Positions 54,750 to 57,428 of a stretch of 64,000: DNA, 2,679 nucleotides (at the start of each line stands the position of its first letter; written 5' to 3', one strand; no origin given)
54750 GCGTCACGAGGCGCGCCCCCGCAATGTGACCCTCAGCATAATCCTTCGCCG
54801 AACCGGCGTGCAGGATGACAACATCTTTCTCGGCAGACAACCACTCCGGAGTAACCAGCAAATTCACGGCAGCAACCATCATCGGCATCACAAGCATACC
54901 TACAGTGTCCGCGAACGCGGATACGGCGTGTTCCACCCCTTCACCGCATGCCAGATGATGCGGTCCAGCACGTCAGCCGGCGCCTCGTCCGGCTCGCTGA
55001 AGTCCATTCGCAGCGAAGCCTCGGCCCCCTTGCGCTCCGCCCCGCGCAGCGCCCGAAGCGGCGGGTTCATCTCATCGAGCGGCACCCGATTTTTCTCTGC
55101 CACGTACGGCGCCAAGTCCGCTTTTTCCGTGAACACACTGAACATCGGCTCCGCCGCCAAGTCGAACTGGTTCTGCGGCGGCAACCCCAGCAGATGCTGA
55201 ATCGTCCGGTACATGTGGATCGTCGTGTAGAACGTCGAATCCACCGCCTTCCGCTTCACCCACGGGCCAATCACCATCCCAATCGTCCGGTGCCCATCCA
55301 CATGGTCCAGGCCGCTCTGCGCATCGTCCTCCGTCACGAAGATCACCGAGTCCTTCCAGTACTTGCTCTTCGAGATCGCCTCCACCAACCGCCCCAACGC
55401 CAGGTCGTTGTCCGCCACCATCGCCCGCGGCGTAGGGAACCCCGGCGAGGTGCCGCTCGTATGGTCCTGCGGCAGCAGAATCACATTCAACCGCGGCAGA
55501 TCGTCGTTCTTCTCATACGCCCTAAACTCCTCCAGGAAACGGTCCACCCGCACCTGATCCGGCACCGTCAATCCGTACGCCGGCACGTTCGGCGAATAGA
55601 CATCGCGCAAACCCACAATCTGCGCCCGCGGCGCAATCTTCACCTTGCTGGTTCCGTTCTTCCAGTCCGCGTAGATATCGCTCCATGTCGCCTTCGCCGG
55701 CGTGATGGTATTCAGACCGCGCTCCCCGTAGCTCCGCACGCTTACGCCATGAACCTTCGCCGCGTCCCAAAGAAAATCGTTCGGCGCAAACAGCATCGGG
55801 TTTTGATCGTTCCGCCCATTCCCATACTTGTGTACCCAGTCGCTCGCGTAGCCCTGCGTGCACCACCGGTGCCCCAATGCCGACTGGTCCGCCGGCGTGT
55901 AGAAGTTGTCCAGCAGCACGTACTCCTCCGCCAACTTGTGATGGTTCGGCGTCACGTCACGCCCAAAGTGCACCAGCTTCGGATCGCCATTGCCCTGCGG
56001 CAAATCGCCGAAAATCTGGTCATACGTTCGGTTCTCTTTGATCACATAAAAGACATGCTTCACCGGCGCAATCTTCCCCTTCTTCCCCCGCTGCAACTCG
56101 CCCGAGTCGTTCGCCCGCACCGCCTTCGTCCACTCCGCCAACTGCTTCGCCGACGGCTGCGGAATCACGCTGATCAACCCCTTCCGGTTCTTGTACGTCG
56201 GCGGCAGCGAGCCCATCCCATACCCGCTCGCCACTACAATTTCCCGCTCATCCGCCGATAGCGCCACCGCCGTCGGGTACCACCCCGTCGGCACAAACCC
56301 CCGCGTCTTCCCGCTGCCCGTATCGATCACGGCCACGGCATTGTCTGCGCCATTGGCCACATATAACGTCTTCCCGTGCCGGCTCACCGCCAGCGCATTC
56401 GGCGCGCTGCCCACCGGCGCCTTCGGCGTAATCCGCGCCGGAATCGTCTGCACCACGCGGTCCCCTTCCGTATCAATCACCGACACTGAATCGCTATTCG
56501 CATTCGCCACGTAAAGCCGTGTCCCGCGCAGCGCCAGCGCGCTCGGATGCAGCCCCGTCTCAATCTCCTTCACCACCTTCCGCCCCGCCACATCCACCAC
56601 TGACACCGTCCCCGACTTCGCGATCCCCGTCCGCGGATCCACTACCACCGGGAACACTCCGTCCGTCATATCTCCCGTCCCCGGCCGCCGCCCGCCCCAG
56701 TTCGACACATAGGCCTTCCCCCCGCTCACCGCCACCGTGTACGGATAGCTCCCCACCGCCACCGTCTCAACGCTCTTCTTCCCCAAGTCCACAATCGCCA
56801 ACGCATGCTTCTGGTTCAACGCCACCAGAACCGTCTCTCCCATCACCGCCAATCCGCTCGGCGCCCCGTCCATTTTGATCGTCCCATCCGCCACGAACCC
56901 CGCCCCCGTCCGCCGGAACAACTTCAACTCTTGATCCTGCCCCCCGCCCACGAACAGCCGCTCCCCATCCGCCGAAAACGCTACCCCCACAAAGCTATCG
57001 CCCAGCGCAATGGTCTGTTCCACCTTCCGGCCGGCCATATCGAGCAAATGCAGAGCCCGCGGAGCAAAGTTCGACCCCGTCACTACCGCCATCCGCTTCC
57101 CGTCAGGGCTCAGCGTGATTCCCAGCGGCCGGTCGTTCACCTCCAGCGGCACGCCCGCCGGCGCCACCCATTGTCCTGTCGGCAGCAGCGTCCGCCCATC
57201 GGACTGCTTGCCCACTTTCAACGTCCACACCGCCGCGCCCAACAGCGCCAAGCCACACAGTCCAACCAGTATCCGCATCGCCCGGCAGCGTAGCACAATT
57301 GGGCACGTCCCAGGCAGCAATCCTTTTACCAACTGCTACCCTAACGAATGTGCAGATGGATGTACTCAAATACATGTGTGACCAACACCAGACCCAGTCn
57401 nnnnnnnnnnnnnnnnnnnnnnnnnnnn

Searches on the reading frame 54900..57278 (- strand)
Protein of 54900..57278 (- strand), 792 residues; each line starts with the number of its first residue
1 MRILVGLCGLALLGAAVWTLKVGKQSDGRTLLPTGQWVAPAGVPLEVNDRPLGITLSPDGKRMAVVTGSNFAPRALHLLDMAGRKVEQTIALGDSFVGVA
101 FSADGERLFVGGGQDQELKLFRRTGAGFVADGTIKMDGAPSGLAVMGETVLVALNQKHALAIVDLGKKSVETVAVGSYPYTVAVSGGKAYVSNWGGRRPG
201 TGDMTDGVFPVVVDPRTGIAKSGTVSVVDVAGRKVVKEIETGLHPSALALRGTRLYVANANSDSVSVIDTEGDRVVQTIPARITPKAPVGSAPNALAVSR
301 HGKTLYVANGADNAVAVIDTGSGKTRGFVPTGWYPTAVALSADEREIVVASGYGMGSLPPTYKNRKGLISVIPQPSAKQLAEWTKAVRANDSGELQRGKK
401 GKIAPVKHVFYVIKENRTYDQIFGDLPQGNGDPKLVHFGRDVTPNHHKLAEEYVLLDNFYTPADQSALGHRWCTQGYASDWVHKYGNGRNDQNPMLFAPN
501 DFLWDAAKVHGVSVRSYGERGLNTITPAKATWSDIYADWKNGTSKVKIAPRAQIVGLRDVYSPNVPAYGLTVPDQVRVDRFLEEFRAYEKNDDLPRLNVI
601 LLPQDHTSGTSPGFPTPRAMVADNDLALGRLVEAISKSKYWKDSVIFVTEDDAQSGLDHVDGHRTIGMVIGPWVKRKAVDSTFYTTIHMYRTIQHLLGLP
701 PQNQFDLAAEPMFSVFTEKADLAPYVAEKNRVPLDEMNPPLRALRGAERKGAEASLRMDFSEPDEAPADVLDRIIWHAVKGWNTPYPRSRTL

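Call 20: find_related_loci(query=window:54900-57278:-, collection=genome_contigs, flank=10000)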
Query window:54900-57278:- (792 aa) in genome_contigs; peptide patterns used: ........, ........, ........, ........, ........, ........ (x = any residue, [..] = any of these).
81 stretches matched a pattern; 21 encode a relative of the query (tblastn E <= 1e-3); 19 distinct loci.
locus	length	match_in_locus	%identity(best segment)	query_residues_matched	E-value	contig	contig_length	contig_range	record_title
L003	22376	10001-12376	94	1-792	0e+0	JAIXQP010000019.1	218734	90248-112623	MAG: Acidobacteriales bacterium isolate C4_MAG_00032 pond_C4_MAG_00032_000000000014, whole genome shotgun sequence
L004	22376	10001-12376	97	1-792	0e+0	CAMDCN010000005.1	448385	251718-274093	MAG: Candidatus Sulfopaludibacter sp. SbA3 isolate MiH-16apr19-209 genome assembly, contig: MiH-16apr19-C8, whole genome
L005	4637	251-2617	85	1-789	0e+0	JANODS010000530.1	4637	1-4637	MAG: Acidobacteriota bacterium isolate VAR_17_concoct_31 VAR_17_k141_202811, whole genome shotgun sequence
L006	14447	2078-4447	85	1-790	0e+0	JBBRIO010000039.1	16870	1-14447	MAG: Bryobacterales bacterium isolate Co_metawrap_2796 Cmw_2796_k141_10780258_length_16870_cov_8.1074, whole genome shot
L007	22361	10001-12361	84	1-787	0e+0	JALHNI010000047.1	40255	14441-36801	MAG: Bryobacter sp. isolate Bin_55_1_sub c_000000004664, whole genome shotgun sequence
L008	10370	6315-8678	84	1-788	0e+0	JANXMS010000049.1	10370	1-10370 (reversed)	MAG: Acidobacteria bacterium isolate 338R_concoct_101 338R_k141_173378, whole genome shotgun sequence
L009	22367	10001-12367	85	1-789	0e+0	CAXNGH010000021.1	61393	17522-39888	MAG: Bryobacteraceae bacterium isolate MsH-30jul19-292 genome assembly, contig: MsH-30jul19-C780, whole genome shotgun s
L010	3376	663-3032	81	1-790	0e+0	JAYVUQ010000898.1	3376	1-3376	MAG: Bryobacteraceae bacterium isolate GL75_DN_concoct_31 GL75_DN_concoct_31_897, whole genome shotgun sequence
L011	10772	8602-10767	85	1-722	0e+0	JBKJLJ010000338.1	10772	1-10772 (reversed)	MAG: Bryobacteraceae bacterium isolate ant_bin.280 k117_6087654, whole genome shotgun sequence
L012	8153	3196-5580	74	1-787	0e+0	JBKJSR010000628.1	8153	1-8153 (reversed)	MAG: Bryobacter sp. isolate ant_bin.588 k117_5753967, whole genome shotgun sequence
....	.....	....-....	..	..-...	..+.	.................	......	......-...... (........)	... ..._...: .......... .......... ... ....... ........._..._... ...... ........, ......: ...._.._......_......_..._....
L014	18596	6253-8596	95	1-792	0e+0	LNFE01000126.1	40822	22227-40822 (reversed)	MAG: Acidobacteria bacterium Ga0077553 Ga0077553_1110.1, whole genome shotgun sequence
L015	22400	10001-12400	64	3-787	0e+0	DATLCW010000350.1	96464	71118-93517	MAG TPA_asm: Bryobacteraceae bacterium isolate SMAG_U14334 k141_3592234, whole genome shotgun sequence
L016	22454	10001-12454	62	2-790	0e+0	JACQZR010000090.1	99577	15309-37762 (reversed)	MAG: Acidobacteria bacterium isolate NC_groundwater_1572_Pr3_B-0.1um_61_18 SR-2_scaffold_141_851580, whole genome shotgu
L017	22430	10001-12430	63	6-787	0e+0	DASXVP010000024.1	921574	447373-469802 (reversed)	MAG TPA_asm: Paludibaculum sp. isolate SMAG_U4748 k141_235780, whole genome shotgun sequence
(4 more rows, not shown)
